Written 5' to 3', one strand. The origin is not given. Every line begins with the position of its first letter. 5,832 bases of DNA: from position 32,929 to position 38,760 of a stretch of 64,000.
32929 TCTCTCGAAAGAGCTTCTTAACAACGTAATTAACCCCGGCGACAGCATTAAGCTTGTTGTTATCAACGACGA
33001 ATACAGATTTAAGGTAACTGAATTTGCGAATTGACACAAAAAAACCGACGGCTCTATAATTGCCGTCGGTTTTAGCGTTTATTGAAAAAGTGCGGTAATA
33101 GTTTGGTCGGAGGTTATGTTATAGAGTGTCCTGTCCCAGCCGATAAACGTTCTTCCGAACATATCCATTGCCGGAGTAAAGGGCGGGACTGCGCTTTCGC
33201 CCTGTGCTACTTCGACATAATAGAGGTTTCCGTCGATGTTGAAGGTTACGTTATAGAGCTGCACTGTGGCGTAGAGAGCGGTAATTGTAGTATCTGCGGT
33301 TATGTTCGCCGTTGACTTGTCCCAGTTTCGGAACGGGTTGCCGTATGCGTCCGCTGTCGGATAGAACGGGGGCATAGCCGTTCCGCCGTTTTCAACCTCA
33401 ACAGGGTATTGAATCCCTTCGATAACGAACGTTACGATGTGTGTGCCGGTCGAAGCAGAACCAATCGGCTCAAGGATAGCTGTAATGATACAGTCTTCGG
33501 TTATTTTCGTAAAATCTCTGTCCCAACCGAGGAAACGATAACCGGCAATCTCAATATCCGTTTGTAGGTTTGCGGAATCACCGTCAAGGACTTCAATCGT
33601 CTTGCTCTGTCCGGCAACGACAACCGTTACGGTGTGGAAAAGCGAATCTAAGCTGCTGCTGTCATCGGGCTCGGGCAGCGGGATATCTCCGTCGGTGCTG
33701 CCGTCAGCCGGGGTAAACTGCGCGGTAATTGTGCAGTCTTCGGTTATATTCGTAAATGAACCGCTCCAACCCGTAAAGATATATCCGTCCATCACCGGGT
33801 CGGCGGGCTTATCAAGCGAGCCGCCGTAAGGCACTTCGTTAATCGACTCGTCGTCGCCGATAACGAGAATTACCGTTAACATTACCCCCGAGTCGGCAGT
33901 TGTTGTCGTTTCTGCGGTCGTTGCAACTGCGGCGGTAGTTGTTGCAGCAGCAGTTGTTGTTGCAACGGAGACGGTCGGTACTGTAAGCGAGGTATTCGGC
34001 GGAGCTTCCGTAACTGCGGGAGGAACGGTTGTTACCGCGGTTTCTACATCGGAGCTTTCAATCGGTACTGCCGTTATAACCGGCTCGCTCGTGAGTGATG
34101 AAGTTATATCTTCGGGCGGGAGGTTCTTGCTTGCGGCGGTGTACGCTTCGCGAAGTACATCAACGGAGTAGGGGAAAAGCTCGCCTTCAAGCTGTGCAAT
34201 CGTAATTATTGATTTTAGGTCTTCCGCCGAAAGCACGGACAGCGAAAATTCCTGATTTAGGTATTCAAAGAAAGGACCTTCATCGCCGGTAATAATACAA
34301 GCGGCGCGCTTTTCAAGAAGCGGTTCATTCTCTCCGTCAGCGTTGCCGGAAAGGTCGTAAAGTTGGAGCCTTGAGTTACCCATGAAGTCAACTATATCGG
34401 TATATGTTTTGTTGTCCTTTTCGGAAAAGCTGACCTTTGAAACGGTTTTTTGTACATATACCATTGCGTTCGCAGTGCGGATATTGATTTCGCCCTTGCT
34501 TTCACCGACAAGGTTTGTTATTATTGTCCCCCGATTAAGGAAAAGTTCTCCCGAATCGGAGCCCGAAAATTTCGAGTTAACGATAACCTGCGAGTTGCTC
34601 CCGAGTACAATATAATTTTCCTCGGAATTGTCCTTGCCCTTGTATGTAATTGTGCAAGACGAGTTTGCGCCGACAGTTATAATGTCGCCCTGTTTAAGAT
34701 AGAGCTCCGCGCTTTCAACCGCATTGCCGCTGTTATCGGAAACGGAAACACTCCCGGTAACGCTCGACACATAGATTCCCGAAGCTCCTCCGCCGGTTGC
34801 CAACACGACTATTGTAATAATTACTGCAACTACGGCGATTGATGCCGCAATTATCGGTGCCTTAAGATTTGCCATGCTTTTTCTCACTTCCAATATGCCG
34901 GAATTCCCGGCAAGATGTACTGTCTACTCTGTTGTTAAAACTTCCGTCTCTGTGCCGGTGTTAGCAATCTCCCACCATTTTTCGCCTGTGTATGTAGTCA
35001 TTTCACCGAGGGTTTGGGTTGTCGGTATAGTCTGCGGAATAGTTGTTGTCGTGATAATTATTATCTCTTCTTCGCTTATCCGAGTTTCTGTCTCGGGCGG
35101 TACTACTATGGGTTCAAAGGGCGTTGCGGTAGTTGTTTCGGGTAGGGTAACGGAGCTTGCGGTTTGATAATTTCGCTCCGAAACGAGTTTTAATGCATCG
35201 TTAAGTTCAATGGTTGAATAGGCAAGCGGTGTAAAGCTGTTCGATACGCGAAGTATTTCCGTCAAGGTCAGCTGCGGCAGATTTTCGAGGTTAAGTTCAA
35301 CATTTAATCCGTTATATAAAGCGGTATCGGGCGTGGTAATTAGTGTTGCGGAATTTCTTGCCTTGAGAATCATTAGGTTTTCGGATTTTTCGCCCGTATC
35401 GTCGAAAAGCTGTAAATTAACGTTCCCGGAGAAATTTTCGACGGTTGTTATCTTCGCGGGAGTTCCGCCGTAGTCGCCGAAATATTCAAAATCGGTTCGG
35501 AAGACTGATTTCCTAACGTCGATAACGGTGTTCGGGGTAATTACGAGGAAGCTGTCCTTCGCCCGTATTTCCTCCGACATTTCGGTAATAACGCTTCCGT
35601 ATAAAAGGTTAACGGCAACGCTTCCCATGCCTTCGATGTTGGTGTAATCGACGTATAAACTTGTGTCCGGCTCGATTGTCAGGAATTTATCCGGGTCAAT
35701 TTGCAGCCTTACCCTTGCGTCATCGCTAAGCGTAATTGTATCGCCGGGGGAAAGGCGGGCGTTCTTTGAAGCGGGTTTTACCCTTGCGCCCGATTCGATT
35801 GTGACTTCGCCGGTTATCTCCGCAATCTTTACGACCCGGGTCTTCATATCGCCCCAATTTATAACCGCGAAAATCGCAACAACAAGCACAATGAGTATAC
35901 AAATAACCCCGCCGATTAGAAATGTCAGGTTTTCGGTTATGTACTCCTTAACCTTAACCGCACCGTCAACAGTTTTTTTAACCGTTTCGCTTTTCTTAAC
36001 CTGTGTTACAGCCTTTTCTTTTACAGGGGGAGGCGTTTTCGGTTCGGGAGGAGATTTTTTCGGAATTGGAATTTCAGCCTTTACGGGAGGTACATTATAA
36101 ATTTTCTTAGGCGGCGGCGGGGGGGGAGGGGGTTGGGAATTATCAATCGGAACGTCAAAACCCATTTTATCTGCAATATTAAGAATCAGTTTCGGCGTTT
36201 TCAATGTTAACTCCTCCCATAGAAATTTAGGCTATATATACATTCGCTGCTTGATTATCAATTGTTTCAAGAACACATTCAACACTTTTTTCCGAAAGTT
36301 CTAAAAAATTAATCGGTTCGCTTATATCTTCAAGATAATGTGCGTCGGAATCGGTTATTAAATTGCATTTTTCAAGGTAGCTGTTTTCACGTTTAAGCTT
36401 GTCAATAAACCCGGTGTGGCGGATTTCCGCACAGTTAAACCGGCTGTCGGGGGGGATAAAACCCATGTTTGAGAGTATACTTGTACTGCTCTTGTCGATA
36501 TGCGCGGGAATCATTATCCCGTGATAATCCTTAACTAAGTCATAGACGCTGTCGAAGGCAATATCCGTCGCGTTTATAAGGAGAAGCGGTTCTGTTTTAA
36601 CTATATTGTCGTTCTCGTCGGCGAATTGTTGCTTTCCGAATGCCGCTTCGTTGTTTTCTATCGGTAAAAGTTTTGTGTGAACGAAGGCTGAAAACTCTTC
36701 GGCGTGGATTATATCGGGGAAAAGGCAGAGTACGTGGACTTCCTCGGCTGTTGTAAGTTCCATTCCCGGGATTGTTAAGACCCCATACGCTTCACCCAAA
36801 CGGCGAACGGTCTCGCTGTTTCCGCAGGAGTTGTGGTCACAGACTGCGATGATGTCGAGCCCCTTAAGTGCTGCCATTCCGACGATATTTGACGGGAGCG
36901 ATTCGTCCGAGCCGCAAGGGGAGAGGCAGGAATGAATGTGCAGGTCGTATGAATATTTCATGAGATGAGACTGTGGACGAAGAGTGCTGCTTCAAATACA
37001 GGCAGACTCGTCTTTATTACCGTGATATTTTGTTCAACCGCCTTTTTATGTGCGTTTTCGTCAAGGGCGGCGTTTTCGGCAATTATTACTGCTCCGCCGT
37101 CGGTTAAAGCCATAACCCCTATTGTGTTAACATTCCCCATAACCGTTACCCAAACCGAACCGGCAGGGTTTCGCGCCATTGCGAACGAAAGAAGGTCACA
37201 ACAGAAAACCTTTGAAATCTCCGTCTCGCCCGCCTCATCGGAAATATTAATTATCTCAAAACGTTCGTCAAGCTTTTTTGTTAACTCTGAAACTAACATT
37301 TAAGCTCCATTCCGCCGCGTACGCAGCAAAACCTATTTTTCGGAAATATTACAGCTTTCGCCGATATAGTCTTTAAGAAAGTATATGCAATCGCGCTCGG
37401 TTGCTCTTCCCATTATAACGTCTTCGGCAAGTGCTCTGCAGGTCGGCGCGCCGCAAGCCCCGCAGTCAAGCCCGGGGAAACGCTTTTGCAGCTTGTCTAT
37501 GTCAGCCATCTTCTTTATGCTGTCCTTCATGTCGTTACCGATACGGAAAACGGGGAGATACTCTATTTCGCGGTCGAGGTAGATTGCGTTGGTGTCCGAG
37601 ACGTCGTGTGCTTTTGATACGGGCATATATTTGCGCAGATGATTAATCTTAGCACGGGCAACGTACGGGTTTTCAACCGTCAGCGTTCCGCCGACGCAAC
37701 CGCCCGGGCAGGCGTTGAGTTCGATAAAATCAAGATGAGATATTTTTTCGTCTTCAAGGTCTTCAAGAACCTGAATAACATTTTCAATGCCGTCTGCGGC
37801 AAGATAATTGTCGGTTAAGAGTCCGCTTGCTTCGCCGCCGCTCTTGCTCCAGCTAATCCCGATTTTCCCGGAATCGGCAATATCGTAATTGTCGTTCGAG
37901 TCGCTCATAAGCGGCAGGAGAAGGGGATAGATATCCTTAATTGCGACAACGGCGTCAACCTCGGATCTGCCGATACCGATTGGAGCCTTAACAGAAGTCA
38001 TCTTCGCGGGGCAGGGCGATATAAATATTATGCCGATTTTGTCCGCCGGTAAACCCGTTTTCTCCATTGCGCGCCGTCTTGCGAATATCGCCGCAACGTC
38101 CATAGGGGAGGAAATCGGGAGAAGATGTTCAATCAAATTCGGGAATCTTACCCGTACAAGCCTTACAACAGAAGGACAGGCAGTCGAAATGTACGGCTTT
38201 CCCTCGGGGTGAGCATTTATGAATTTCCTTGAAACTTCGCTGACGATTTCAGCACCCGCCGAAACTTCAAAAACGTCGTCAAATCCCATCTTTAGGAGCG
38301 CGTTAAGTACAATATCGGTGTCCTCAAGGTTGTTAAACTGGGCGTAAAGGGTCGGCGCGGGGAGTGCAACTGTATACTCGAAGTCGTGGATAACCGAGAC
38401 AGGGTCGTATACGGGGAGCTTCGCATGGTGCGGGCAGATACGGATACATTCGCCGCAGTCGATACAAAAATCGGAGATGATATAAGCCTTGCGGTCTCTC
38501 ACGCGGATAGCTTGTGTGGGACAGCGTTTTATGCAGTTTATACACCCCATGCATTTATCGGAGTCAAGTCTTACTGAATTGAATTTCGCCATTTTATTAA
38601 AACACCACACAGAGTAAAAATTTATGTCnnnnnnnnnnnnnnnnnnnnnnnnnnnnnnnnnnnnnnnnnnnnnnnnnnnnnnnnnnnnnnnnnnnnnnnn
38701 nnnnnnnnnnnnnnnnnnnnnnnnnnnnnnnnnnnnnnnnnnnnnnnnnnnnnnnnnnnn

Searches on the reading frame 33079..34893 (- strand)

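Call 39: search_protein_families(library=ncbifam, proteins=[window:33079-34893:-], max_evalue=0.00001)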
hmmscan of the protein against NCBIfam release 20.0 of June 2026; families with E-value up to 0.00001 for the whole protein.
window:33079-34893:- (604 aa): 0 families

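Call 100: search_protein_families(library=pfam, proteins=[window:33079-34893:-], max_evalue=0.0001)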
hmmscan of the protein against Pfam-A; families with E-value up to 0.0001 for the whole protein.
window:33079-34893:- (604 aa): 1 family
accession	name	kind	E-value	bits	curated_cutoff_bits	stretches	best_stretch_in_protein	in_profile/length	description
PF09479.16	Flg_new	-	1.2e-08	35.3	27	0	352-395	14-56/65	Listeria-Bacteroides repeat domain (List_Bact_rpt)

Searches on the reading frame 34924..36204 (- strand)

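Call 39: search_protein_families(library=ncbifam, proteins=[window:34924-36204:-], max_evalue=0.00001)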
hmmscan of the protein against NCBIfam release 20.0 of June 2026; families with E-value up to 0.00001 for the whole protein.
window:34924-36204:- (426 aa): 0 families

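Call 100: search_protein_families(library=pfam, proteins=[window:34924-36204:-], max_evalue=0.0001)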
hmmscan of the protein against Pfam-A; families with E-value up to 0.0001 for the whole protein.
window:34924-36204:- (426 aa): 1 family
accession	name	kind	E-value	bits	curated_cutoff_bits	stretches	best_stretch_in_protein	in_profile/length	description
PF04773.18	FecR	-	5.8e-05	23.9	24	0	155-237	1-80/97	FecR protein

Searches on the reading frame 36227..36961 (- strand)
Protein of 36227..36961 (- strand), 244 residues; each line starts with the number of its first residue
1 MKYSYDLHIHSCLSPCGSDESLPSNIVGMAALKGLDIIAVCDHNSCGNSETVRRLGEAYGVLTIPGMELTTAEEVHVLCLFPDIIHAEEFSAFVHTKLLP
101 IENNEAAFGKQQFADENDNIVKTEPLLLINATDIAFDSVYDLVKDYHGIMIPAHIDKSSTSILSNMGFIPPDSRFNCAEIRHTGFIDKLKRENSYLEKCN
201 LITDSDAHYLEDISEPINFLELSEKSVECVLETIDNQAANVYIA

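Call 39: search_protein_families(library=ncbifam, proteins=[window:36227-36961:-], max_evalue=0.00001)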
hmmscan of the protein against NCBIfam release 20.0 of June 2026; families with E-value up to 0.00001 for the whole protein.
window:36227-36961:- (244 aa): 3 families
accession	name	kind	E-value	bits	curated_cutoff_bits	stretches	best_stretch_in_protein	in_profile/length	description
NF045780.1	TrlF_fam_ATP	equivalog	1.2e-12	47.4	350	1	6-214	9-240/944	TrlF family AAA-like ATPase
NF038032.1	CehA_McbA_metalo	domain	4.6e-10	39.4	80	1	3-80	3-77/315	CehA/McbA family metallohydrolase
NF042955.1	Ppl_antiphage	equivalog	4.5e-06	24.9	1000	0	62-230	78-228/882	anti-phage protein Ppl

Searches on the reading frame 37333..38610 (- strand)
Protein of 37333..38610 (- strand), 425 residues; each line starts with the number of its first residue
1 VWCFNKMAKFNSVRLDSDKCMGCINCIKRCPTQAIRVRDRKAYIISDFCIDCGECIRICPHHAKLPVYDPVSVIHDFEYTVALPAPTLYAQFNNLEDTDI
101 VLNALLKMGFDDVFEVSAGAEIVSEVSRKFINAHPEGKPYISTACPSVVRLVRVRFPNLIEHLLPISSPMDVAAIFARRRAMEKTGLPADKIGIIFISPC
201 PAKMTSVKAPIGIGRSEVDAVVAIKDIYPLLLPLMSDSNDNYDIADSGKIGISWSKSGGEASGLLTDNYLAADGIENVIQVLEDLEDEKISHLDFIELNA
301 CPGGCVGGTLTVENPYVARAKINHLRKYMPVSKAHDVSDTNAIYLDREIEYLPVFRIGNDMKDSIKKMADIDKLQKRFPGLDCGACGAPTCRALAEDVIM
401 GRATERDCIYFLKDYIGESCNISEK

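Call 39: search_protein_families(library=ncbifam, proteins=[window:37333-38610:-], max_evalue=0.00001)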
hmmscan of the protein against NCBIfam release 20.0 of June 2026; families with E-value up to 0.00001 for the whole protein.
window:37333-38610:- (425 aa): 33 families (the best 25 are shown)
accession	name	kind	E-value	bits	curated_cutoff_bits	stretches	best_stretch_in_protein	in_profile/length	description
TIGR04105.1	FeFe_hydrog_B1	subfamily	4.3e-40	137.8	450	2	71-314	215-461/462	monomeric [FeFe] hydrogenase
TIGR02512.1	FeFe_hydrog_A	subfamily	6.3e-30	104.3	405.95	1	12-231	1-250/375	[FeFe] hydrogenase, group A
NF040763.1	FeFe_hydrog_A6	exception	1.3e-24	86.5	765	1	48-228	189-385/571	NADH-dependent [FeFe] hydrogenase, group A6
NF040762.1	Hydr_FeFe_Clost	exception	6.5e-15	54.7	900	1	12-226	138-382/572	ferredoxin hydrogenase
TIGR01944.1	rnfB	subfamily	1.3e-13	51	68.7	1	14-63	109-159/190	RnfABCDGE type electron transport complex subunit B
NF005506.0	PRK07118.1-5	equivalog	1.3e-12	47.8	388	1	17-62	215-260/279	Fe-S cluster domain-containing protein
NF005505.0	PRK07118.1-4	equivalog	6.2e-12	45.6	378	1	18-62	216-260/265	Fe-S cluster domain-containing protein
NF041836.1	rnfB_Methano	equivalog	8.1e-12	45.1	445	1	17-63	215-261/265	Rnf electron transport complex subunit RnfB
NF005504.0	PRK07118.1-3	equivalog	1.9e-11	43.9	437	1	5-65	206-266/293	Fe-S cluster domain-containing protein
NF003475.0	PRK05113.1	equivalog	1.7e-10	41.1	203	1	14-62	109-158/190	electron transport complex subunit RsxB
NF043069.1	T4HPD_activ_SAM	equivalog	2.6e-10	40.2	425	1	1-65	32-98/299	trans-4-hydroxy-L-proline dehydratase activase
NF040864.1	HgcB_ferredoxin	equivalog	4e-10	39.4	99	1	10-63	6-60/93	mercury methylation ferredoxin HgcB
NF058577.1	FdxA_fam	equivalog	4.2e-10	39.7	65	1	17-63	6-52/52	4Fe-4S ferredoxin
NF005503.0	PRK07118.1-2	equivalog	1.9e-09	37.2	252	1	19-62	139-182/292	RnfABCDGE type electron transport complex subunit B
TIGR04041.1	activase_YjjW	hypoth_equivalog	2.4e-09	37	250.2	1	18-64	41-87/276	YjjW family glycine radical enzyme activase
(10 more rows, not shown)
